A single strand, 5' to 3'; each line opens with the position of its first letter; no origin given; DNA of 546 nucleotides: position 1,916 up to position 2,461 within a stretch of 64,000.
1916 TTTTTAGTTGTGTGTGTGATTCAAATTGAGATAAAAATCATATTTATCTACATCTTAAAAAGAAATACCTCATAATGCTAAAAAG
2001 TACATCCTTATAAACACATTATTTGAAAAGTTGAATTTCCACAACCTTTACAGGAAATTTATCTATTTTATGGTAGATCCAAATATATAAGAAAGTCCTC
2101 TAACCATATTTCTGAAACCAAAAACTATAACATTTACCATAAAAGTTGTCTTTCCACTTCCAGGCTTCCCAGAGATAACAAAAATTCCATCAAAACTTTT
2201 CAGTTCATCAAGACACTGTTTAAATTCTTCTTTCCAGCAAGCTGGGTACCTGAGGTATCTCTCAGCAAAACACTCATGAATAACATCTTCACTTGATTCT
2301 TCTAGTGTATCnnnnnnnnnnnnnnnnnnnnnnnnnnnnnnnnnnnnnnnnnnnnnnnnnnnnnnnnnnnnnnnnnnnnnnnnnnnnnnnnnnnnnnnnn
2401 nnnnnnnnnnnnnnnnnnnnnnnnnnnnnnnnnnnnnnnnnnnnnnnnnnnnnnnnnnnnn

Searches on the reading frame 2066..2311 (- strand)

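Call 32: search_protein_families(library=pfam, proteins=[window:2066-2311:-], max_evalue=0.01)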
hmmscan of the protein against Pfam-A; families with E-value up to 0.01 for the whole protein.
window:2066-2311:- (82 aa): 6 families
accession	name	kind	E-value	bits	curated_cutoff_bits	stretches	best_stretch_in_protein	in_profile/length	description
PF20720.3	nSTAND3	-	0.00043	20.4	27.2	1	28-62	5-38/155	Novel STAND NTPase 3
PF24883.2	NPHP3_N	-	0.00044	20.9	24.8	1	28-64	10-45/164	Nephrocystin 3, N-terminal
PF00931.28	NB-ARC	-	0.006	16.3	23.5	1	28-61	6-38/248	NB-ARC domain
PF13476.12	AAA_23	-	0.0071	17.4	27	1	40-58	18-36/201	AAA domain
PF13086.12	AAA_11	-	0.0078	16.4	27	1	34-63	10-39/257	AAA domain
PF10236.15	DAP3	-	0.0078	15.9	23.1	1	44-68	26-50/311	Mitochondrial ribosomal death-associated protein 3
